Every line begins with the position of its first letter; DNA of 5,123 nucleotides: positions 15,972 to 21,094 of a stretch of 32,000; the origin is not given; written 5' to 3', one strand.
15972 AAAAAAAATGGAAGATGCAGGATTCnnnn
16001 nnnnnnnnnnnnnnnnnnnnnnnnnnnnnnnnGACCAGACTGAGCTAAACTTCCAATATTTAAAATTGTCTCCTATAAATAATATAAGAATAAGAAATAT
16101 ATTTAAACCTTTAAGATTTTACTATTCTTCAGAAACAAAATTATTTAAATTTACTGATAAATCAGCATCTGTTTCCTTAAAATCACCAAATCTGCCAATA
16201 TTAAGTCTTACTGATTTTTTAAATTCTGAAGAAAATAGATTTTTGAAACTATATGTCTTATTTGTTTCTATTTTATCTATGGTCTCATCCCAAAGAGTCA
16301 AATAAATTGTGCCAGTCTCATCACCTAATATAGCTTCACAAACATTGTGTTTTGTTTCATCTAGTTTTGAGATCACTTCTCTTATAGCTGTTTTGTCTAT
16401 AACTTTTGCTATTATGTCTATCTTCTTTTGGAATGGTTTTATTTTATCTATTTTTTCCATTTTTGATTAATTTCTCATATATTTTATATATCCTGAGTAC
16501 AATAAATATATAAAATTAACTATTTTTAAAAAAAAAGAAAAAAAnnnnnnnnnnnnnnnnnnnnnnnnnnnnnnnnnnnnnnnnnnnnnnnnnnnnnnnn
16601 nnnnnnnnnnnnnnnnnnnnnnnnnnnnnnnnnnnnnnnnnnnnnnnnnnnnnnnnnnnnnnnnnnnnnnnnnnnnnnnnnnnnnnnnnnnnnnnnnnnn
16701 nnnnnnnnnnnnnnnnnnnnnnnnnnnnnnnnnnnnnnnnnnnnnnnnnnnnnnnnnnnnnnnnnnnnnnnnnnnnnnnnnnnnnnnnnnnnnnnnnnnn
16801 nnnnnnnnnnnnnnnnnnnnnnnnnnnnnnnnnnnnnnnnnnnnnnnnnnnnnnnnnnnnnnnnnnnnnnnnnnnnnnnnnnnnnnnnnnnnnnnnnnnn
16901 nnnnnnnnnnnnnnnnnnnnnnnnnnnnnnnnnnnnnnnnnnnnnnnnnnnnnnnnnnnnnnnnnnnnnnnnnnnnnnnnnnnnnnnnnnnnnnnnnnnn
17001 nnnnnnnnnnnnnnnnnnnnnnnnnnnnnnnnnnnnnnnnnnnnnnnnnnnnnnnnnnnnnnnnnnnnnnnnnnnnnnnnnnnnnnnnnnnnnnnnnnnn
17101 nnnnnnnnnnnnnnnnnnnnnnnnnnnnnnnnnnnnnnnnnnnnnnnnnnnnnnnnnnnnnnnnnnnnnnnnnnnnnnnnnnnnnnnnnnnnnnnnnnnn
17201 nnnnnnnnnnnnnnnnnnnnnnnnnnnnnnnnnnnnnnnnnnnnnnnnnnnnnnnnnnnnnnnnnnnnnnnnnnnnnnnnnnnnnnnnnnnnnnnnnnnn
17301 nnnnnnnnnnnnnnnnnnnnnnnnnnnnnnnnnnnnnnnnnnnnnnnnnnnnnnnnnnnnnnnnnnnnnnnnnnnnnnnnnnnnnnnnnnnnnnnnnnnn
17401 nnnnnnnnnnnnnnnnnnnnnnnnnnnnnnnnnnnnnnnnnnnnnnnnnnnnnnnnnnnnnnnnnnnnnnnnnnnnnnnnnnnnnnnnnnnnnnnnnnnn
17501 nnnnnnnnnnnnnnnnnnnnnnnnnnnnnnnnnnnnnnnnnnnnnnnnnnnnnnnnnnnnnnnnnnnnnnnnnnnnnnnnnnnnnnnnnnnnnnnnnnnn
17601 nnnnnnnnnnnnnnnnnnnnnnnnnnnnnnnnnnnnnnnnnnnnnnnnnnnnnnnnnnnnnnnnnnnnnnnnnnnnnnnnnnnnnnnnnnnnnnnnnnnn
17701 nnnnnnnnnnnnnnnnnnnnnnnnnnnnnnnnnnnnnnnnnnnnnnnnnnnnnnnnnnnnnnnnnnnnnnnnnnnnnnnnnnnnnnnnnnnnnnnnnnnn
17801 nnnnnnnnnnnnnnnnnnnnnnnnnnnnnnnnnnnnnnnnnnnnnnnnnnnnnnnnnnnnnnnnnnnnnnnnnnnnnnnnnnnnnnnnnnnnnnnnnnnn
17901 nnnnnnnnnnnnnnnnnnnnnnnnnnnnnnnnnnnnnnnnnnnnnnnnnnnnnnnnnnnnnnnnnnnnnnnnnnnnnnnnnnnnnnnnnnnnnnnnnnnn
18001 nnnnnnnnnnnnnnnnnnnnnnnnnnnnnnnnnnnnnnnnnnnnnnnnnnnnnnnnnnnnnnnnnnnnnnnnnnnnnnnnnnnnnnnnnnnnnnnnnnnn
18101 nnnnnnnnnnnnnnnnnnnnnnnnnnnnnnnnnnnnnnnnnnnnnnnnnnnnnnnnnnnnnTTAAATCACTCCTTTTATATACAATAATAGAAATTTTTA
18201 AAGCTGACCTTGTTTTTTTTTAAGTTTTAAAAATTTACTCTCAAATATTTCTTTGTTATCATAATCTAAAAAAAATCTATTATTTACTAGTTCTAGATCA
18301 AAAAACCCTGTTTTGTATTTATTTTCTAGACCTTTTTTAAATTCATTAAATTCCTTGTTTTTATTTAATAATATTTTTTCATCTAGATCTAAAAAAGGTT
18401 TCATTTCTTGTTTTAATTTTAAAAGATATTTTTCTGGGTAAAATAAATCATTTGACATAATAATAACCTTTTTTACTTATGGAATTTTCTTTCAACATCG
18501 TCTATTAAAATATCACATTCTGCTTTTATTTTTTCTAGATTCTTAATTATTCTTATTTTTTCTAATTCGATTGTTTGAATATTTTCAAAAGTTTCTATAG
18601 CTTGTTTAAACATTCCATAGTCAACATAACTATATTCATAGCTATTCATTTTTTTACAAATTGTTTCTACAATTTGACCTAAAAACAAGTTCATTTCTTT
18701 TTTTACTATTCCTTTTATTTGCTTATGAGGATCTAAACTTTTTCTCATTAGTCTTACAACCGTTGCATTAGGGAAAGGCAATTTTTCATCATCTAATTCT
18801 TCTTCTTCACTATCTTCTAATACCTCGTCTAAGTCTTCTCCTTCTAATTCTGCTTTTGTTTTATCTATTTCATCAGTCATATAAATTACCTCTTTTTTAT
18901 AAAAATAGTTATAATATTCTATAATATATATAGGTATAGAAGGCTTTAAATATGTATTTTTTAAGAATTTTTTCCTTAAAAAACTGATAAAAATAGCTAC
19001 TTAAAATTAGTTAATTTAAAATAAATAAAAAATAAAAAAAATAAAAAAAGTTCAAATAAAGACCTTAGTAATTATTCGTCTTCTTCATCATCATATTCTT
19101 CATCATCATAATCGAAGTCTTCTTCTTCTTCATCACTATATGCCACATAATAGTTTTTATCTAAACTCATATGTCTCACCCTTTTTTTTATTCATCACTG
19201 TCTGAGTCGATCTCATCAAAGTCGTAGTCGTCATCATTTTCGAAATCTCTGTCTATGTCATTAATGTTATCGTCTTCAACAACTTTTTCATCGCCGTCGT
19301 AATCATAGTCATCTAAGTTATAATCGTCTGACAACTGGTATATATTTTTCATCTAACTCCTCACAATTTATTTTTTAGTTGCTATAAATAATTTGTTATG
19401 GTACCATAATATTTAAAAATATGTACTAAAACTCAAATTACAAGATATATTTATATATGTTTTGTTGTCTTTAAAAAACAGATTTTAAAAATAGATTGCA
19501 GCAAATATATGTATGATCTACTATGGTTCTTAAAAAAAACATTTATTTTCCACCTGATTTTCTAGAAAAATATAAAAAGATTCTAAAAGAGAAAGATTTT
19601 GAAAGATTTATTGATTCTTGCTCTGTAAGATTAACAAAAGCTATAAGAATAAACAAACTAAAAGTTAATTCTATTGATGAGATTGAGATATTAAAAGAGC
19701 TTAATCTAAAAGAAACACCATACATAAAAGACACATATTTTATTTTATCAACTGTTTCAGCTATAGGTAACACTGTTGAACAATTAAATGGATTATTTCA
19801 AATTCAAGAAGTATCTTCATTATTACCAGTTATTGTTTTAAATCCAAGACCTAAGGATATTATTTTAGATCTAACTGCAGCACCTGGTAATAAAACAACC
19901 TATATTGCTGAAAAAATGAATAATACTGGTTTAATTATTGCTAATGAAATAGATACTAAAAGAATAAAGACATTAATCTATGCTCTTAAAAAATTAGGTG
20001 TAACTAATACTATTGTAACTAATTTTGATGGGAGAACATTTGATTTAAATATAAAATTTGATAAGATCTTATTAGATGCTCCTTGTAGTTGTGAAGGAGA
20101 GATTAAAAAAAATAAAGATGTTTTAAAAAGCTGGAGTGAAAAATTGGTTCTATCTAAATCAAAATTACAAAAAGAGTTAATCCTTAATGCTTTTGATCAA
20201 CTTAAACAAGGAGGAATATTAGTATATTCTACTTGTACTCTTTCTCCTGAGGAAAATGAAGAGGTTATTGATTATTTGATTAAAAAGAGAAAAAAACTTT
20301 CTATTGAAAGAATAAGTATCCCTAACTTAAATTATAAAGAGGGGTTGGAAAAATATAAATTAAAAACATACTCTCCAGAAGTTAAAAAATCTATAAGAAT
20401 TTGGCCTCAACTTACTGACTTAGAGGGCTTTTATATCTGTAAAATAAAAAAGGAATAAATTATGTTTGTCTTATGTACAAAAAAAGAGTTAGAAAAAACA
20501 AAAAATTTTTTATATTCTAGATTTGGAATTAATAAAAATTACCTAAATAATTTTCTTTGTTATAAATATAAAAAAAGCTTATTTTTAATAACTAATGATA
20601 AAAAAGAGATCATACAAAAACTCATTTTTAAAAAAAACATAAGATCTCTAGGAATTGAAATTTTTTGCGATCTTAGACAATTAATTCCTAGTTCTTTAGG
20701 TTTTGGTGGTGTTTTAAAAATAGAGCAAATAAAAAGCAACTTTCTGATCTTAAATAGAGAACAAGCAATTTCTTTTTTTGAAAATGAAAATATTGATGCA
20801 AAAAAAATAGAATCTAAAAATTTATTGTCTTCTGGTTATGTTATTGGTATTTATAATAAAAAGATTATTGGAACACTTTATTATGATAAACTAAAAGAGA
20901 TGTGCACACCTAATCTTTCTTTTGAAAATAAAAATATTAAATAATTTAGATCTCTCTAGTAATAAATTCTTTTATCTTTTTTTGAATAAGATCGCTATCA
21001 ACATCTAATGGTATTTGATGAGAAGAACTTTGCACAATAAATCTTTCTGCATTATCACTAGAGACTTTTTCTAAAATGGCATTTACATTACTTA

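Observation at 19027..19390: Hidden micro-operon encoding two hyper-acidic, aromatic-studded mini-proteins (54 and 32 aa)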

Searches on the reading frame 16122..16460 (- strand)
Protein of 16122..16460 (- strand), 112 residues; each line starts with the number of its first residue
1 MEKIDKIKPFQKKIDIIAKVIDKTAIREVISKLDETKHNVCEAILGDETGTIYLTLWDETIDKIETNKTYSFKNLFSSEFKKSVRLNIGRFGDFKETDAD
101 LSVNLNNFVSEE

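Call 14: search_protein_families(library=pfam, max_evalue=10, proteins=[window:16122-16460:-])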
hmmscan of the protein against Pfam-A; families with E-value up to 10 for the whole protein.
window:16122-16460:- (112 aa): 4 families
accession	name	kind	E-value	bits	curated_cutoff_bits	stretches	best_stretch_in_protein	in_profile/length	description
PF21473.3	Ssb-like_OB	-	3.7e-11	43.5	24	1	7-94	1-95/97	Single-stranded DNA binding protein Ssb-like, OB fold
PF16900.11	REPA_OB_2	-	0.00064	20.1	27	1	11-80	10-82/98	Replication protein A OB domain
PF07205.16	DUF1413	-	0.013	16.1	25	1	59-91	5-41/69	Domain of unknown function (DUF1413)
PF01336.31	tRNA_anti-codon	-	0.031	14.6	27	1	35-65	12-46/75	OB-fold nucleic acid binding domain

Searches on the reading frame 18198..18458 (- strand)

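Call 14: search_protein_families(library=pfam, max_evalue=10, proteins=[window:18198-18458:-])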
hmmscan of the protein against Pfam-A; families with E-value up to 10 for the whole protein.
window:18198-18458:- (86 aa): 1 family
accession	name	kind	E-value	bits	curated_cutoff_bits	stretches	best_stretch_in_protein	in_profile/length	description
PF17436.7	DUF5415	-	0.0027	18.2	25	1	24-49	10-35/66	Family of unknown function (DUF5415)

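Call 67: search_protein_families(library=ncbifam, proteins=[window:18198-18458:-], max_evalue=1)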
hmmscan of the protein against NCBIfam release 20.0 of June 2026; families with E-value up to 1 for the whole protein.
window:18198-18458:- (86 aa): 0 families

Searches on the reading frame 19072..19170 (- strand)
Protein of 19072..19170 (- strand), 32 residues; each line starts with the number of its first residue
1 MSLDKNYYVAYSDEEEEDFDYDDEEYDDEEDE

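Call 14: search_protein_families(library=pfam, max_evalue=10, proteins=[window:19072-19170:-])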
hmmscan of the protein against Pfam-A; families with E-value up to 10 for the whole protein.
window:19072-19170:- (32 aa): 0 families

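Call 65: search_protein_families(library=pfam, alignment_id=A2, max_evalue=10)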
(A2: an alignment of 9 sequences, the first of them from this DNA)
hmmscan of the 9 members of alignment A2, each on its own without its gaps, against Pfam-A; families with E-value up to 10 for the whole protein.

A. member 1, seq(32 aa): 0 families

B. families by the number of members that match (of 9 scanned): 0 families

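Call 67: search_protein_families(library=ncbifam, proteins=[window:19072-19170:-], max_evalue=1)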
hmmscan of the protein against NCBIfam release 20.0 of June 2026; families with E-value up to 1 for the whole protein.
window:19072-19170:- (32 aa): 0 families

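Call 68: search_protein_families(library=padloc, proteins=[window:19072-19170:-], max_evalue=1)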
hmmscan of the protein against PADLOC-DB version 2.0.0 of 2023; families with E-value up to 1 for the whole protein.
window:19072-19170:- (32 aa): 0 families

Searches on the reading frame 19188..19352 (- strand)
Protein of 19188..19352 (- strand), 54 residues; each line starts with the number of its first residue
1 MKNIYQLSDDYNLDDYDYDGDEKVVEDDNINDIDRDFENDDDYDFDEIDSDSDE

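Call 8: find_encoding_contigs(protein=window:19191-19352:-, flank=10000)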
Protein seq(54 aa) (54 aa): 9 contigs read that carry it; 4 places shown.
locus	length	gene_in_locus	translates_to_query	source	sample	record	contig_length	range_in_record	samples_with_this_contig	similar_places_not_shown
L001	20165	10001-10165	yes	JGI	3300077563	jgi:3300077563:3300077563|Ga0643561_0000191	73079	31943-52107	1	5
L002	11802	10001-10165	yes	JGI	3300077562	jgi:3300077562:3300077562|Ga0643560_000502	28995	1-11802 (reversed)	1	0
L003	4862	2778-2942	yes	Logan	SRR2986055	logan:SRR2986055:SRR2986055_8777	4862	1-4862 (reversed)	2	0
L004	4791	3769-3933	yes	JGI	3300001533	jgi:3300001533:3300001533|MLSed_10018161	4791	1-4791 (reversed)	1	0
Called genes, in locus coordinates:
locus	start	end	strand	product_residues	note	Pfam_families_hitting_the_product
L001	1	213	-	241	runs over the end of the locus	PF01963:TraB_PrgY_gumN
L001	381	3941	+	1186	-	-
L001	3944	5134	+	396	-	PF01266:DAO (weak), PF01494:FAD_binding_3, PF03486:HI0933_like (weak), PF04820:Trp_halogenase (faint), PF05834:Lycopene_cycl (faint), PF07992:Pyr_redox_2 (faint), PF13450:NAD_binding_8 (weak)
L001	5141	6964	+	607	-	-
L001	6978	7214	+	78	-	-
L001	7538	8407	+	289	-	PF07819:PGAP1 (faint), PF12146:Hydrolase_4, PF00561:Abhydrolase_1, PF12697:Abhydrolase_6, PF00326:Peptidase_S9 (faint), PF01738:DLH (faint)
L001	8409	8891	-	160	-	-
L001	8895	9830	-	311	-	PF17125:Methyltr_RsmF_N, PF01728:FtsJ (faint), PF01189:Methyltr_RsmB-F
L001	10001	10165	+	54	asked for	-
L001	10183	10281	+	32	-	-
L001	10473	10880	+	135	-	-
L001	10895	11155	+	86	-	-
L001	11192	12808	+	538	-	PF00118:Cpn60_TCP1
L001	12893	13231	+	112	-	PF21473:OB_Ssb-like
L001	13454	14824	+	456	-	-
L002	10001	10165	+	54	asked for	-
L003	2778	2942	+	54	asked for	-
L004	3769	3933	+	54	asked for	-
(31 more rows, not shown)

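Call 10: find_homologous_proteins(query=window:19191-19352:-, max_evalue=10)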
Query seq(54 aa) (54 aa): 1 proteins with E <= 10 among 1 candidates.
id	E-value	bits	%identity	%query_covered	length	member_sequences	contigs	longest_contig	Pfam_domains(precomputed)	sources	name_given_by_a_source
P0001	6.9e-18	81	85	48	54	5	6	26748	-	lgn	-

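Call 14: search_protein_families(library=pfam, max_evalue=10, proteins=[window:19188-19352:-])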
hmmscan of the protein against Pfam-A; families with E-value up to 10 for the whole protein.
window:19188-19352:- (54 aa): 0 families

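Call 17: find_homologous_proteins(query=A1, max_evalue=1)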
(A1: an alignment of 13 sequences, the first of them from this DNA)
Query A1 (13 sequences) (54 aa, profile of the alignment): 19 proteins with E <= 1 among 8000 candidates.
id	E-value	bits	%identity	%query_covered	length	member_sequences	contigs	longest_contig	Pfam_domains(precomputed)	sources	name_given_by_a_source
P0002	6.1e-15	73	48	39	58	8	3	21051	-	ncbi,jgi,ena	-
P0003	1.0e-14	72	50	41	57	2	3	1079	-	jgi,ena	-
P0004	1.5e-14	71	56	33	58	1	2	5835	-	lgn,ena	-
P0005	1.8e-14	71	67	33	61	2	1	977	-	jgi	jgi:hypothetical protein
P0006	1.1e-13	69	56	46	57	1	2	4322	-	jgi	-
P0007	4.2e-13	67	72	33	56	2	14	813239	-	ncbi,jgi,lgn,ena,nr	ncbi:MAG TPA: hypothetical protein PK655_03335 [archaeon]|jgi:hypothetical protein|nr:hypothetical p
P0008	5.6e-13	66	57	52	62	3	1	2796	-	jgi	-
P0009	1.3e-12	65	-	-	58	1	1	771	-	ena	-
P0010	2.7e-12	64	67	22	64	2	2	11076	-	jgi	-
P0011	6.2e-12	63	72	33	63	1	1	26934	-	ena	-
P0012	3.6e-11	61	62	24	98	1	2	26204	-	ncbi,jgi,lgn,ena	-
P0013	1.4e-10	59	-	-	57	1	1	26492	-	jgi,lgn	-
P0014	2.9e-10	58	48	39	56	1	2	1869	-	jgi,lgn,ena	-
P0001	1.0e-9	56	85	48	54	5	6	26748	-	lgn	-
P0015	1.4e-8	52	48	39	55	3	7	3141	-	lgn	-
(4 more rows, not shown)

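Call 29: search_protein_representatives(alignment_id=A3)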
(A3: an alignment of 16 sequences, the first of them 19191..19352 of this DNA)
Query: 16 sequences, 57 profile positions. Proteins with E-value up to 0.001 (for the whole library): 5; up to 1e-10: 2; up to 1e-30: 0. The best 5 are listed.
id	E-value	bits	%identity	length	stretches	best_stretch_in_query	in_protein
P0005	1.9e-17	79.2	-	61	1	1-57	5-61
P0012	9.5e-15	70.6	-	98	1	3-57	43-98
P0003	9.1e-08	48.2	-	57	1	1-54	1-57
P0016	2.2e-07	47.0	-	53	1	1-53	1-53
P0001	2.8e-07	46.7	-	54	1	4-53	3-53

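Call 50: predict_structure(alignment_id=A3)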
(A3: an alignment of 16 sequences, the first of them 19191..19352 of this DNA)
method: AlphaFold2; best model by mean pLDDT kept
length: 54 residues; sequences in the alignment: 16
mean_pLDDT: 61.4   pTM: 0.16
mean pLDDT of the five models: 61.4, 60.9, 59.5, 59.3, 59.0
residues with pLDDT >= 90: 0; 70-90: 6; 50-70: 46; < 50: 2
segments of 3 or more residues with pLDDT < 50: none
pLDDT, mean of each block of 10 residues (from residue 1): 56 71 61 57 62 62
secondary structure, 60 per line:
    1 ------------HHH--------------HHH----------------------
elements in order:

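Call 55: find_related_loci(query=A3, collection=viral_contigs, flank=3000)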
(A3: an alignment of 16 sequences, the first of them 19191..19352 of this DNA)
Query A3 (54 aa) in viral_contigs; peptide patterns used: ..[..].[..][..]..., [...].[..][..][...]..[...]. (x = any residue, [..] = any of these).
600 stretches matched a pattern, but none encodes a relative of the query by tblastn (E <= 1e-3).

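Call 56: find_related_loci(query=A3, collection=metagenome_contigs, flank=3000)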
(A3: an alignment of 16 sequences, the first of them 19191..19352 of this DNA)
Query A3 (54 aa) in metagenome_contigs; peptide patterns used: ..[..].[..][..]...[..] (x = any residue, [..] = any of these).
180 stretches matched a pattern, but none encodes a relative of the query by tblastn (E <= 1e-3).

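Call 64: search_protein_families(library=pfam, alignment_id=A5, max_evalue=10)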
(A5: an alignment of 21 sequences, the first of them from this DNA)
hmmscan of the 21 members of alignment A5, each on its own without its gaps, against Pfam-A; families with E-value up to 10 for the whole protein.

A. member 1, seq(54 aa): 0 families

B. families by the number of members that match (of 21 scanned): 5 families
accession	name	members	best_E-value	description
PF04519.19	Bactofilin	1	0.047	Polymer-forming cytoskeletal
PF24183.1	DUF7412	1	0.15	Family of unknown function (DUF7412)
PF20827.2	PCF11_charged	1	0.32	PCF11, charged region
PF07149.16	Pes-10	1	2.4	Pes-10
PF10661.14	EssA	1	3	WXG100 protein secretion system (Wss), protein EssA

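Call 66: search_protein_families(library=phrogs, alignment_id=A5, max_evalue=1)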
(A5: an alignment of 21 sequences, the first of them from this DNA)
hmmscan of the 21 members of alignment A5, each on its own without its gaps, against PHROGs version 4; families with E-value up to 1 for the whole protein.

A. member 1, seq(54 aa): 0 families

B. families by the number of members that match (of 21 scanned): 5 families
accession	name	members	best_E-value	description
phrog_1875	-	1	0.093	-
phrog_3155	-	1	0.14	internal virion protein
phrog_1180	-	1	0.36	tail assembly chaperone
phrog_2583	-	1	0.81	-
phrog_28244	-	1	0.85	-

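Call 67: search_protein_families(library=ncbifam, proteins=[window:19188-19352:-], max_evalue=1)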
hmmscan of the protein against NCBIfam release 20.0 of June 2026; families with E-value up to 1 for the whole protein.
window:19188-19352:- (54 aa): 0 families

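Call 68: search_protein_families(library=padloc, proteins=[window:19188-19352:-], max_evalue=1)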
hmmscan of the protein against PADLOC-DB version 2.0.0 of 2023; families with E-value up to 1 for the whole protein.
window:19188-19352:- (54 aa): 0 families

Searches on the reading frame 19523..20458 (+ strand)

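Call 14: search_protein_families(library=pfam, max_evalue=10, proteins=[window:19523-20458:+])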
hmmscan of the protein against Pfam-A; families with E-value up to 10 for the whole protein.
window:19523-20458:+ (311 aa): 6 families
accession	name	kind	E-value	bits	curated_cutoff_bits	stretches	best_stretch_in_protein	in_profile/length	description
PF01189.24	Methyltr_RsmB-F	-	1.2e-56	192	27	1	104-308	2-198/199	16S rRNA methyltransferase RsmB/F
PF17125.10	Methyltr_RsmF_N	-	1.1e-12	48.7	34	1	10-96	2-85/86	N-terminal domain of 16S rRNA methyltransferase RsmF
PF01728.25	FtsJ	-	2.8e-05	24.5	24.1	1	110-256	21-156/181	FtsJ-like methyltransferase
PF13847.12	Methyltransf_31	-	6.9e-05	23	27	1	111-248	4-118/145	Methyltransferase domain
PF02475.24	TRM5-TYW2_MTfase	-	0.00011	22.6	28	1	110-202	36-128/164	TRM5/TYW2 methyltransferase domain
PF01135.25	PCMT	-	0.17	12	20.3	1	110-184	73-148/210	Protein-L-isoaspartate(D-aspartate) O-methyltransferase (PCMT)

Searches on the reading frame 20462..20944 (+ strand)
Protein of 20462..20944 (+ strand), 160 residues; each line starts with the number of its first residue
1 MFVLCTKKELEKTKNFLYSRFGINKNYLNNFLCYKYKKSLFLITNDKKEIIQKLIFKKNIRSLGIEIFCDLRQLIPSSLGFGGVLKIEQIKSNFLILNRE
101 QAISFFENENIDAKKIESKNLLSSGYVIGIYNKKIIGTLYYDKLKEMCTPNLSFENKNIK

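Call 14: search_protein_families(library=pfam, max_evalue=10, proteins=[window:20462-20944:+])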
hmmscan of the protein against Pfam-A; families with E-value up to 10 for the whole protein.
window:20462-20944:+ (160 aa): 1 family
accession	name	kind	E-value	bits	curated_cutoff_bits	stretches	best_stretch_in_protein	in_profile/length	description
PF17833.7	pre-PUA_NIP7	-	0.049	14.4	23.1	2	6-67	5-67/80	NIP7/UPF0113, pre-PUA domain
